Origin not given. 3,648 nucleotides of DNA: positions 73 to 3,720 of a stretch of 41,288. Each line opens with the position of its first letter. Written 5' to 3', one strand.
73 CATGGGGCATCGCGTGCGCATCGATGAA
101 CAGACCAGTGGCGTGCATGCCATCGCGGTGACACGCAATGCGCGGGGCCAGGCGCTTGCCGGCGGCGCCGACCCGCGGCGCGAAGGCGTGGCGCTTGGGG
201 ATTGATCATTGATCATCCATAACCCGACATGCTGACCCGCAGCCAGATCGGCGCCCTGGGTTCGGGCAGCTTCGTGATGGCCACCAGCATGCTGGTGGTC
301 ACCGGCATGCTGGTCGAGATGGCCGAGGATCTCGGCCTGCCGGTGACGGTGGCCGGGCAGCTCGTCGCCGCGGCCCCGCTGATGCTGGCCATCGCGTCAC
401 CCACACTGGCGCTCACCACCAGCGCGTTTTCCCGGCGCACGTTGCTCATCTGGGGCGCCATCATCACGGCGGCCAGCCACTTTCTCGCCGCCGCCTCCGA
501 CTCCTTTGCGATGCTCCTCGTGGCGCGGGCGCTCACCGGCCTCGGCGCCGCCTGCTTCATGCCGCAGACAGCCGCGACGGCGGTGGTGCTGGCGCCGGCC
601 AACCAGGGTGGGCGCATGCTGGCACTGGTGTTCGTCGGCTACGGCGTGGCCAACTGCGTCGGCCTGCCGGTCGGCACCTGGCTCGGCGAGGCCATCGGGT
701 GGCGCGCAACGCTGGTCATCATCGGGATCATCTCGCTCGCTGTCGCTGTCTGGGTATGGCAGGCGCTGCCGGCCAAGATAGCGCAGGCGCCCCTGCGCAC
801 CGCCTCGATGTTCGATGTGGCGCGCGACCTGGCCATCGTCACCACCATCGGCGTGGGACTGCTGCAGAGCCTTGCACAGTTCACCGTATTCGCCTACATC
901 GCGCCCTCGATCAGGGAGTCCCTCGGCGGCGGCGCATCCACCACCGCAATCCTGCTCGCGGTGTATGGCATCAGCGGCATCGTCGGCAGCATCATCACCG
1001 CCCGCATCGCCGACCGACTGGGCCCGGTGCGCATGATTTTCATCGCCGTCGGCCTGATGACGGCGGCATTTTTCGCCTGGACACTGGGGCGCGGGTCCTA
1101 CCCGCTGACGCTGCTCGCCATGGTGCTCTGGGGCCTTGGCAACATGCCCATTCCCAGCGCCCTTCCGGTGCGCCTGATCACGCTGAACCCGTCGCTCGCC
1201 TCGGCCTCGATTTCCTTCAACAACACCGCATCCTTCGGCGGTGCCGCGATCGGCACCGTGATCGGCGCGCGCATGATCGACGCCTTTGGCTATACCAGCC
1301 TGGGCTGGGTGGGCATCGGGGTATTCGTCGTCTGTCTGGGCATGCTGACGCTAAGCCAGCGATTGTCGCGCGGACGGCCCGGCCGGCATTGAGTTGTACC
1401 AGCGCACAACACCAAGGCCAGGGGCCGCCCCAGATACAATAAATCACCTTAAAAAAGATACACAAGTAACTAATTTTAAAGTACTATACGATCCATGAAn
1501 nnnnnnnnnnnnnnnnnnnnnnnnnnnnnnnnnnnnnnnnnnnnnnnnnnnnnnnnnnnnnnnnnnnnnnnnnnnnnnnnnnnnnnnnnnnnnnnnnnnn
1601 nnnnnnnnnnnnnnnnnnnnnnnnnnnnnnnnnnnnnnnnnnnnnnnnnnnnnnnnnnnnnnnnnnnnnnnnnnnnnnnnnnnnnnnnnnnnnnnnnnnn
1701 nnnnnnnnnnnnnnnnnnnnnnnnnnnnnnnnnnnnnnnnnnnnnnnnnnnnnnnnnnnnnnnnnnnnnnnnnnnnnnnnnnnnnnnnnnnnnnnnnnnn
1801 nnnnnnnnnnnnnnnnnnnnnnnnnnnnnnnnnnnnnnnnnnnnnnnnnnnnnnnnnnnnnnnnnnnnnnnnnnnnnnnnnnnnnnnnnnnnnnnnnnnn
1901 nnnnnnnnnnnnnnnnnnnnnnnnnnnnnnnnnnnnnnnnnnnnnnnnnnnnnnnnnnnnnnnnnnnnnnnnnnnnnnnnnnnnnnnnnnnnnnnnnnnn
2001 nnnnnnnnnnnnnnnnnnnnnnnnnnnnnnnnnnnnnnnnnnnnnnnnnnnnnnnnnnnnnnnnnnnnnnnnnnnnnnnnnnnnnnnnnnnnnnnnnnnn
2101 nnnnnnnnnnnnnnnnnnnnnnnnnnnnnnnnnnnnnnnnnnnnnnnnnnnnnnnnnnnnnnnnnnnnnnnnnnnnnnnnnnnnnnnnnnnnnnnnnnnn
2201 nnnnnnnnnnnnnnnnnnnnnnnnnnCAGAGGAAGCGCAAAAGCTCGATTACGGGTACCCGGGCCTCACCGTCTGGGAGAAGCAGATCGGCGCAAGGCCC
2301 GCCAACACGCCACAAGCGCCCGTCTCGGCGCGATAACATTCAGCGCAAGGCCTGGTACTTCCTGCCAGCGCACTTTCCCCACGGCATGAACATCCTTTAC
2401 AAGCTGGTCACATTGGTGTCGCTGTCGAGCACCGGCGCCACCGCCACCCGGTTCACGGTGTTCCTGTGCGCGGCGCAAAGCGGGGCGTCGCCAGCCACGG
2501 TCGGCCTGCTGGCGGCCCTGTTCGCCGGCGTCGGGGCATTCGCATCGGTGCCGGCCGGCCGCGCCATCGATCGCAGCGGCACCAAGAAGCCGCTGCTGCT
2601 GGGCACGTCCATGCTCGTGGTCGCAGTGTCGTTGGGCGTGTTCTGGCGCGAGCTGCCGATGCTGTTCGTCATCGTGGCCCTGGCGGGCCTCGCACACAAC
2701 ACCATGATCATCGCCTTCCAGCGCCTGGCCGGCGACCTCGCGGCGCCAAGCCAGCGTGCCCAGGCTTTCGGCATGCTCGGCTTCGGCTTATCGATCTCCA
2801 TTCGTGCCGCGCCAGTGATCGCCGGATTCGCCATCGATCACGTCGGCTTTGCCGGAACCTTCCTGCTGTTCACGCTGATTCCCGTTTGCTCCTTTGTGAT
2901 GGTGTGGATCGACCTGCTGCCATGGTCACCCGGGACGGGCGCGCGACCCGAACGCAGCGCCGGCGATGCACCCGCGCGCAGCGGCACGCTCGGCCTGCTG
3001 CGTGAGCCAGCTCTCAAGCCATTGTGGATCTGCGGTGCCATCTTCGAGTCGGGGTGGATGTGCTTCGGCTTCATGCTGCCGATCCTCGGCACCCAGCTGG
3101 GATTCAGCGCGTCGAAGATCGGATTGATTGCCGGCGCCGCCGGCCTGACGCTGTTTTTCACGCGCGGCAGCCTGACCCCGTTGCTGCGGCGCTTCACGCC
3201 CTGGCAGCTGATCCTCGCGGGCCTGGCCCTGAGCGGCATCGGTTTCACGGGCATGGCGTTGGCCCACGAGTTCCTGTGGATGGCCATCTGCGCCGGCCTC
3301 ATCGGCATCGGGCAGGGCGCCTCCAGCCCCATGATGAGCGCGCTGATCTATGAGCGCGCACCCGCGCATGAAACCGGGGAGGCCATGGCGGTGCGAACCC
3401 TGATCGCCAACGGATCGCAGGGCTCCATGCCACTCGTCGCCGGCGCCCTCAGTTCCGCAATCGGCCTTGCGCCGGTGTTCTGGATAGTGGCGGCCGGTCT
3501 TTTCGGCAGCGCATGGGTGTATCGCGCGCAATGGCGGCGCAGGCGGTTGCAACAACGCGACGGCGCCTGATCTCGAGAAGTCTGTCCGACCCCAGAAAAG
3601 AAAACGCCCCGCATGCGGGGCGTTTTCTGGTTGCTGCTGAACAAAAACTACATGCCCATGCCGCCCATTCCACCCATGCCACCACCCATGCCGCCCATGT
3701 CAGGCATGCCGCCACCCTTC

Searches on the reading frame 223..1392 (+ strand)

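Call 73: search_protein_families(library=pfam, proteins=[window:223-1392:+], max_evalue=0.00001)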
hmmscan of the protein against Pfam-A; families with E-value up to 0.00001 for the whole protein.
window:223-1392:+ (389 aa): 1 family
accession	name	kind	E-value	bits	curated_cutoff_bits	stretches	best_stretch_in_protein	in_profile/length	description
PF07690.21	MFS_1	-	2.6e-48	165.1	33.4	2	14-345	3-347/347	Major Facilitator Superfamily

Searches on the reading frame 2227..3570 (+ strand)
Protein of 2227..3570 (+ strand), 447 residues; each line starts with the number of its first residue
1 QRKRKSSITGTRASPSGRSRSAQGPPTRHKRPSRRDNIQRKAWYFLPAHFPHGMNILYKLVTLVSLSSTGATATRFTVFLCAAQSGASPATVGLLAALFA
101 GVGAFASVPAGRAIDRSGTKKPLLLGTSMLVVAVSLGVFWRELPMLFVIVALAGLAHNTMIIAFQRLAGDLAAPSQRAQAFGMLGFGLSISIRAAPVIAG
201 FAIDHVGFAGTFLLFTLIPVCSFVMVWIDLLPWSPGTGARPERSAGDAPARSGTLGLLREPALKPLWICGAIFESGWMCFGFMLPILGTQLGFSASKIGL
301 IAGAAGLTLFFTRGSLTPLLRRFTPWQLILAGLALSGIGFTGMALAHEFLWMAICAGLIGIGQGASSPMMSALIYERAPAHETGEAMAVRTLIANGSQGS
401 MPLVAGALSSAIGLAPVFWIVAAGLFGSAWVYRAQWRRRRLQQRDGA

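Call 73: search_protein_families(library=pfam, proteins=[window:2227-3570:+], max_evalue=0.00001)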
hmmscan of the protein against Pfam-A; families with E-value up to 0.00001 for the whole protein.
window:2227-3570:+ (447 aa): 2 families
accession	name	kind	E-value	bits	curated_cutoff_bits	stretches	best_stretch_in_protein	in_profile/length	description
PF07690.21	MFS_1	-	3.8e-44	151.5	33.4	2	64-326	5-268/347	Major Facilitator Superfamily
PF12832.13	MFS_1_like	-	4.9e-09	36.1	25.2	1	68-397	14-349/373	MFS_1 like family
